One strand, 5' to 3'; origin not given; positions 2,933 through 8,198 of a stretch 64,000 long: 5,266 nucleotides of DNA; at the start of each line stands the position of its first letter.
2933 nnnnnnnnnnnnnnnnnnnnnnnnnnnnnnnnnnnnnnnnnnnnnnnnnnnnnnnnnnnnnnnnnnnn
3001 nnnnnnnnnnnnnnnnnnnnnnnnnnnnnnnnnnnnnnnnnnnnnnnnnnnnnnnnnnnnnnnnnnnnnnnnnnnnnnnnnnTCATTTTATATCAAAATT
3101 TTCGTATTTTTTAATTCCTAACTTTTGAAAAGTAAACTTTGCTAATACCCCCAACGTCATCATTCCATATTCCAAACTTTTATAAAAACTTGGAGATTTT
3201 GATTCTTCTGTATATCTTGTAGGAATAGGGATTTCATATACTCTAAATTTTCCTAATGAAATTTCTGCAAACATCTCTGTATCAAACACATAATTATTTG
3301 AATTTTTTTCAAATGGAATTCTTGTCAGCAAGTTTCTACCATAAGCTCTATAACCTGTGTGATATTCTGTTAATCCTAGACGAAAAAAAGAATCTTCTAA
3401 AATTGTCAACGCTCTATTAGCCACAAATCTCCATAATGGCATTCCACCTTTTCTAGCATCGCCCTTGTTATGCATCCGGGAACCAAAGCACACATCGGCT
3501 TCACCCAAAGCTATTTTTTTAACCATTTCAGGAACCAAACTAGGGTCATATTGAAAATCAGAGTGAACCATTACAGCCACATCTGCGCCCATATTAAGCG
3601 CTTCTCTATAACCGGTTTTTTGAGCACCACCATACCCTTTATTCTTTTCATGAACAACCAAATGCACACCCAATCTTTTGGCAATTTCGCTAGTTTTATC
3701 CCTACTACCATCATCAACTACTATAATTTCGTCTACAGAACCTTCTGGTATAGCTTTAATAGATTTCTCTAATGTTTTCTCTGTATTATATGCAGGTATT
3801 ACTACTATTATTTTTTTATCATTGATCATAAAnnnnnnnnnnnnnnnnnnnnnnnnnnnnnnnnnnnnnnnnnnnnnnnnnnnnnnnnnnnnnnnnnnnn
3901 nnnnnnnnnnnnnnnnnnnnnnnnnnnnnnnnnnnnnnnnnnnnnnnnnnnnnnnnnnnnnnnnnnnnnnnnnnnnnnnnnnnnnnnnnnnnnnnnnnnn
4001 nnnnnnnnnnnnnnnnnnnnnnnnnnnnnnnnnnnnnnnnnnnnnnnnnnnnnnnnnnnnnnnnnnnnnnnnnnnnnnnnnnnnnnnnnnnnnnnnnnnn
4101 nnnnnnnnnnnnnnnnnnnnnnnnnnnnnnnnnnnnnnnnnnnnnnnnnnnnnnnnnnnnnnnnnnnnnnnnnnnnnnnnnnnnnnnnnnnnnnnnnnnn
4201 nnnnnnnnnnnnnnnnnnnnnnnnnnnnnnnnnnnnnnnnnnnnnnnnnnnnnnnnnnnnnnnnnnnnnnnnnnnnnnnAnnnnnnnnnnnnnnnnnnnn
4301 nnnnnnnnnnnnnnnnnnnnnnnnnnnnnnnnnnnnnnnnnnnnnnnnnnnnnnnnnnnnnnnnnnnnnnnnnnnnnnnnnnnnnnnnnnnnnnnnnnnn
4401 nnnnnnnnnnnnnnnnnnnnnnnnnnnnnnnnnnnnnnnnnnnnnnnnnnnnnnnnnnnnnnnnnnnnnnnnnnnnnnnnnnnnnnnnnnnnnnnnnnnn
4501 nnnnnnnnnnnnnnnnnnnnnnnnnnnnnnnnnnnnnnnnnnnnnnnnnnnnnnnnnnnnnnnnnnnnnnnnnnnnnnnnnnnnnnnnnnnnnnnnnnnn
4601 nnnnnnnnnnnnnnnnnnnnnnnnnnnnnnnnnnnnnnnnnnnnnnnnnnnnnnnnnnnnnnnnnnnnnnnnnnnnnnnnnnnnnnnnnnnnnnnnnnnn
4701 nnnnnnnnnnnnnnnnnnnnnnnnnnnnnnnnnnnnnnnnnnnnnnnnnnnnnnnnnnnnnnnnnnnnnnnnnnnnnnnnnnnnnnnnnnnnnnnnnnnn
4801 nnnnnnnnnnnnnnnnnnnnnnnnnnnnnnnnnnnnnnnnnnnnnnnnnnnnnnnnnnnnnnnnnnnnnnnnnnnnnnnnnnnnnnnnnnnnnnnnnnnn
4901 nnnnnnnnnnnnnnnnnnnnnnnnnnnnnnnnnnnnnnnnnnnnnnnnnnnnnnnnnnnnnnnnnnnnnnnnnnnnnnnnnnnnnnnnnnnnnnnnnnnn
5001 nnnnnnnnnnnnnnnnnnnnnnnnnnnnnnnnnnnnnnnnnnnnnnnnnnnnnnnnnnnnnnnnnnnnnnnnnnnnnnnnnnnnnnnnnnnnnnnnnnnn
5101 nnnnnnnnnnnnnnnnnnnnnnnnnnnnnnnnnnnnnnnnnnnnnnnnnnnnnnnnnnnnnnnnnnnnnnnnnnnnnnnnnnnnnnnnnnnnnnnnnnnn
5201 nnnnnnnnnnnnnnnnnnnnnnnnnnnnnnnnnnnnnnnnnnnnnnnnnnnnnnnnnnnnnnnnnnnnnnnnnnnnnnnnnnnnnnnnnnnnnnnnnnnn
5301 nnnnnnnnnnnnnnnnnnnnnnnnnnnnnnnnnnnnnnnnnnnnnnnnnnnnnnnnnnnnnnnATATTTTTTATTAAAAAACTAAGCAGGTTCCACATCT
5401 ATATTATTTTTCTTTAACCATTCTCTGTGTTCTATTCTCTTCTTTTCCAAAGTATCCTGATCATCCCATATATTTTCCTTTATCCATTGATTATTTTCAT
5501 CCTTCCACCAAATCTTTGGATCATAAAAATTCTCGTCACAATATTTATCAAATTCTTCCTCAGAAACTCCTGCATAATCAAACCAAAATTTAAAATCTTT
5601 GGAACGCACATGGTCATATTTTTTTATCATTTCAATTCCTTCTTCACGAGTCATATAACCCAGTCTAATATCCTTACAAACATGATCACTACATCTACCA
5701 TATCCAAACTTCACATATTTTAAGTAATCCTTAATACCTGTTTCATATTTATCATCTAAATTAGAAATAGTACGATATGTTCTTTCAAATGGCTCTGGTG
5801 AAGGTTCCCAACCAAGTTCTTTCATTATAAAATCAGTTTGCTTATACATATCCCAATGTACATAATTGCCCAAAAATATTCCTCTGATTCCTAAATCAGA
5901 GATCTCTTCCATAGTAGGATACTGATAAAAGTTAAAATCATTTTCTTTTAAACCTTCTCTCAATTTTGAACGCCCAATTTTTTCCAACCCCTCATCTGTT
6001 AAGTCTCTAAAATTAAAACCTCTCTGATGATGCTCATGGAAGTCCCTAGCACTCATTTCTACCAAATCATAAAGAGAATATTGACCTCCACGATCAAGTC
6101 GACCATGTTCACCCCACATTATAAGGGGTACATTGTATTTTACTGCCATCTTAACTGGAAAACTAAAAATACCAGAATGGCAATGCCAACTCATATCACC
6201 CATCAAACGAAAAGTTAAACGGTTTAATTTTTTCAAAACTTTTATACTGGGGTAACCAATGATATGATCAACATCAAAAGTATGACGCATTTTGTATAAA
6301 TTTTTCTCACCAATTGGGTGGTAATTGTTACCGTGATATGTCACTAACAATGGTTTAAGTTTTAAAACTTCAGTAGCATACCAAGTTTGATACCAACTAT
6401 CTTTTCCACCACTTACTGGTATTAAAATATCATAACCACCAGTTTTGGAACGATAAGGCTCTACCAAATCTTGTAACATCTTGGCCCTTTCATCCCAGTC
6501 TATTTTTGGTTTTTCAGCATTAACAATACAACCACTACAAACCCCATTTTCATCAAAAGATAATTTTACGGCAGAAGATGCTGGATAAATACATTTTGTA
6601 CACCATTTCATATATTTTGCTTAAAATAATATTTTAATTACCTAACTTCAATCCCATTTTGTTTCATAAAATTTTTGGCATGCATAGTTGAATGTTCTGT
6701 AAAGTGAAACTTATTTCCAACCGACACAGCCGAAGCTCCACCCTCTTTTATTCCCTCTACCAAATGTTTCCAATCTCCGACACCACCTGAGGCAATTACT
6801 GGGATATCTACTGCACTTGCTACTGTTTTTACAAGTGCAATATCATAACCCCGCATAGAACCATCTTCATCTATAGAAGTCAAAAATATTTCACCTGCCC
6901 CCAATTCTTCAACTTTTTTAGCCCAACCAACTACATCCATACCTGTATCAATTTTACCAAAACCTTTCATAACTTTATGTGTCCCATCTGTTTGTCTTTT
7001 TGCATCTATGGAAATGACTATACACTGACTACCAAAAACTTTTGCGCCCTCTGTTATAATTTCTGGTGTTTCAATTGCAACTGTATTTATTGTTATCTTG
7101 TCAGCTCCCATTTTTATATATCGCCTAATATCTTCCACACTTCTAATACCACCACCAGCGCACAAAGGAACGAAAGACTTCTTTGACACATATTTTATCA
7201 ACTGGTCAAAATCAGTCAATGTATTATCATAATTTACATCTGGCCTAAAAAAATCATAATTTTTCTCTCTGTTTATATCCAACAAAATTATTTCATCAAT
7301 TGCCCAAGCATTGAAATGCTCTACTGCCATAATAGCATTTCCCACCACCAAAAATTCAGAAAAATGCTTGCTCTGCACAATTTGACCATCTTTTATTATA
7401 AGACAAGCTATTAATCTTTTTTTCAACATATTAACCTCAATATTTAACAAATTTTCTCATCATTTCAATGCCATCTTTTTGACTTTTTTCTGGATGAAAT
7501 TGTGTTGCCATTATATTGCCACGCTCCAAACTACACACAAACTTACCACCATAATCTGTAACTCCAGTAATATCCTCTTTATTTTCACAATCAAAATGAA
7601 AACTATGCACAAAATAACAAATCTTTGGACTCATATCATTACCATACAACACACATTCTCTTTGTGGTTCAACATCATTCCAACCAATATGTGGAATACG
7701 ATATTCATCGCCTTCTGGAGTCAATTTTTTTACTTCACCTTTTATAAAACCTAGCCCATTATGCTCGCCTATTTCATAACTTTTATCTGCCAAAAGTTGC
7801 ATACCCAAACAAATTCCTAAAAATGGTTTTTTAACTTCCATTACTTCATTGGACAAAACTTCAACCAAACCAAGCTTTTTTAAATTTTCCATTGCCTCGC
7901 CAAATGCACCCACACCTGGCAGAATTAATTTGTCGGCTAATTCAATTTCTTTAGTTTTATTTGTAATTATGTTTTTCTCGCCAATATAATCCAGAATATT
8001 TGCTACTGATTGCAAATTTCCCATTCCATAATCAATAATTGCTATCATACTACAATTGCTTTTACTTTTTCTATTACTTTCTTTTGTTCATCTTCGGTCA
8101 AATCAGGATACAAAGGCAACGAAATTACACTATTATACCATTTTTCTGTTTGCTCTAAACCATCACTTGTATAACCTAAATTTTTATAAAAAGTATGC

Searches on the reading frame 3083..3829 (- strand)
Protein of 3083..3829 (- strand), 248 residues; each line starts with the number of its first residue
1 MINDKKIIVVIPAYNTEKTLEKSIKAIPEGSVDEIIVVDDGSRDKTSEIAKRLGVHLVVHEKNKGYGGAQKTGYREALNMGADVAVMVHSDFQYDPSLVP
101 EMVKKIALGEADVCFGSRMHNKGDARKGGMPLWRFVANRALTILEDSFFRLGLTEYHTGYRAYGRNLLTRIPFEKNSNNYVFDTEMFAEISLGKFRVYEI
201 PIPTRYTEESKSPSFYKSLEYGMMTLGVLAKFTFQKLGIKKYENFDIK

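Call 10: search_protein_families(library=pfam, proteins=[window:3083-3829:-], max_evalue=0.001)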
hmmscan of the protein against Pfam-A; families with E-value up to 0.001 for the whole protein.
window:3083-3829:- (248 aa): 3 families
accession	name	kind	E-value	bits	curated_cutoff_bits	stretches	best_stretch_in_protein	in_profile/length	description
PF00535.33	Glycos_transf_2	-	2.7e-26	92.9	23.3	1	9-168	2-164/168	Glycosyl transferase family 2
PF13641.12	Glyco_tranf_2_3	-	0.00011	22.7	27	1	7-103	3-108/230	Glycosyltransferase like family 2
PF12804.13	NTP_transf_3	-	0.00068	20.3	27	0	15-115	22-120/160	MobA-like NTP transferase domain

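Call 55: search_solved_structures(query=window:3083-3829:-, max_evalue=0.000001)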
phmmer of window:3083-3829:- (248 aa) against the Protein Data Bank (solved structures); distinct sequences matched with E-value up to 0.000001: 6.
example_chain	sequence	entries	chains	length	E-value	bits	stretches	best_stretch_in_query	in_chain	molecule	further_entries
5mlz_A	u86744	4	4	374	1.5e-12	50.8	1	5-136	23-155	Dolichol monophosphate mannose synthase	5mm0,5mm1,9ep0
2z87_A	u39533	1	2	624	4.9e-07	32.8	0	7-84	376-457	Chondroitin synthase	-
2z86_A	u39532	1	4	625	4.9e-07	32.8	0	7-84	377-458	Chondroitin synthase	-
4y6n_A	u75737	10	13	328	7.4e-07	32.2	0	6-174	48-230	Glucosyl-3-phosphoglycerate synthase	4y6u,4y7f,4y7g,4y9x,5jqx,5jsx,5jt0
3e25_A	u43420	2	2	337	8e-07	32.1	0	6-174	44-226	Putative uncharacterized protein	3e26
4ddz_A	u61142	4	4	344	8.4e-07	32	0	6-174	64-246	GLUCOSYL-3-PHOSPHOGLYCERATE SYNTHASE (GpgS) | Glucosyl-3-phosphoglycerate synthase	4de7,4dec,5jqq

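Call 67: search_protein_families(library=ncbifam, proteins=[window:3083-3829:-], max_evalue=0.00001)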
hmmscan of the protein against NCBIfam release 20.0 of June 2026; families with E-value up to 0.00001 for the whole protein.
window:3083-3829:- (248 aa): 14 families
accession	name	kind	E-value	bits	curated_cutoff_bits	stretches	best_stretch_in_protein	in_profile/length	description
NF058614.1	PPMAGASynPpgS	equivalog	1.1e-28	100.2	370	1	8-212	3-204/226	polyprenyl-phospho-N-acetylgalactosaminyl synthase PpgS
TIGR04182.1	glyco_TIGR04182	equivalog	4.7e-23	82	325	1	7-209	2-193/293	S-layer glycoprotein N-glycosyltransferase AglJ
NF041391.1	DPhHxTase_Halo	equivalog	5.8e-16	58.1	375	1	13-203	3-182/213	dolichyl-phosphate hexose transferase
NF010496.0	PRK13915.1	equivalog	2.7e-12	46.4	262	1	4-106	30-142/307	glucosyl-3-phosphoglycerate synthase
TIGR04283.1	glyco_like_mftF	equivalog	1.2e-11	44.7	182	1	9-122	3-114/221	TIGR04283 family arsenosugar biosynthesis glycosyltransferase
NF047588.1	GlcsyltransPgfSStrep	equivalog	2.8e-10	39.9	500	1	6-224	2-216/308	glycosyltransferase PgfS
NF041875.1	EPS_EpsD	equivalog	9.8e-10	38.3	370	1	9-142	3-137/325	exopolysaccharide biosynthesis glycosyltransferase EpsD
NF007482.0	PRK10073.1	equivalog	3.7e-09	36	423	1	4-134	5-140/334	glycosyltransferase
NF007986.1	PRK10714.1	equivalog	6.6e-09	35.2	529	1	5-169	6-170/316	undecaprenyl-phosphate 4-deoxy-4-formamido-L-arabinose transferase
TIGR03965.1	mycofact_glyco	equivalog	1.2e-08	34.2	280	1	5-97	74-170/467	mycofactocin biosynthesis glycosyltransferase MftF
TIGR03937.1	PgaC_IcaA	equivalog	1.2e-07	31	422.3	1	5-96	45-140/407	poly-beta-1,6-N-acetyl-D-glucosamine synthase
TIGR01556.1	rhamnosyltran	subfamily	1.3e-07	31.1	200.55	1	15-118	4-111/281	rhamnosyltransferase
TIGR03469.1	HpnB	hypoth_equivalog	1.7e-06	27.3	379.25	1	6-111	45-165/386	hopene-associated glycosyltransferase HpnB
NF047683.1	TeichurnBiosyTuaG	equivalog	3.3e-06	26.9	400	1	4-73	5-81/252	teichuronic acid biosynthesis protein TuaG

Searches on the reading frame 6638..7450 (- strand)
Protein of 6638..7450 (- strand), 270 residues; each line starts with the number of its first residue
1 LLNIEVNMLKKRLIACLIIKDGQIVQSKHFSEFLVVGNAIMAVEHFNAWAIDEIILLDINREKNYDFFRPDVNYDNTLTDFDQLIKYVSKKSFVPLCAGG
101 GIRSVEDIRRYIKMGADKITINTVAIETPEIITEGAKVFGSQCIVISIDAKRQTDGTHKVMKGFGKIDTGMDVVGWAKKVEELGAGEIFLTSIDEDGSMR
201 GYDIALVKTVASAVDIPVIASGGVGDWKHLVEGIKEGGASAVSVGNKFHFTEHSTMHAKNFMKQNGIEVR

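Call 10: search_protein_families(library=pfam, proteins=[window:6638-7450:-], max_evalue=0.001)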
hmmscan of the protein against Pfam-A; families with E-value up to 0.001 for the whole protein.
window:6638-7450:- (270 aa): 8 families
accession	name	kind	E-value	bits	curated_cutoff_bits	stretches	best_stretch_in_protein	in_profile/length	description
PF00977.27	His_biosynth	-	2.3e-55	188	23.6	1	12-252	1-226/228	Histidine biosynthesis protein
PF03060.21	NMO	-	1e-13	51.8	28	1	176-258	148-235/331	Nitronate monooxygenase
PF01207.24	Dus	-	3.5e-08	33.4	20.4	0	84-136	175-227/311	Dihydrouridine synthase (Dus)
PF00478.31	IMPDH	-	4.4e-07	29.7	25.6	0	184-255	175-246/345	IMP dehydrogenase / GMP reductase domain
PF01180.27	DHO_dh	-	4.5e-07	29.8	27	0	203-256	226-280/291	Dihydroorotate dehydrogenase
PF04309.18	G3P_antiterm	-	2e-06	27.8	27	0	83-122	129-168/173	Glycerol-3-phosphate responsive antiterminator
PF02581.23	TMP-TENI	-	8.9e-06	25.6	27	0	180-244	116-176/180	Thiamine monophosphate synthase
PF05690.20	ThiG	-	1.6e-05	24.8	23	0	171-246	131-205/247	Thiazole biosynthesis protein ThiG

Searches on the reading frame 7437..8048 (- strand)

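Call 10: search_protein_families(library=pfam, proteins=[window:7437-8048:-], max_evalue=0.001)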
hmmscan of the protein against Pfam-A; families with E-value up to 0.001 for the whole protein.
window:7437-8048:- (203 aa): 3 families
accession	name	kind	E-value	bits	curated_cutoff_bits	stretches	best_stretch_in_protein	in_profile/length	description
PF00117.34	GATase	-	7e-20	71.9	22.8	1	4-201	2-187/190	Glutamine amidotransferase class-I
PF01174.25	SNO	-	4.1e-10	40.3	27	1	17-107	13-101/188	SNO glutamine amidotransferase family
PF07685.20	GATase_3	-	0.0001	22.4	27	1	18-106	18-115/196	CobB/CobQ-like glutamine amidotransferase domain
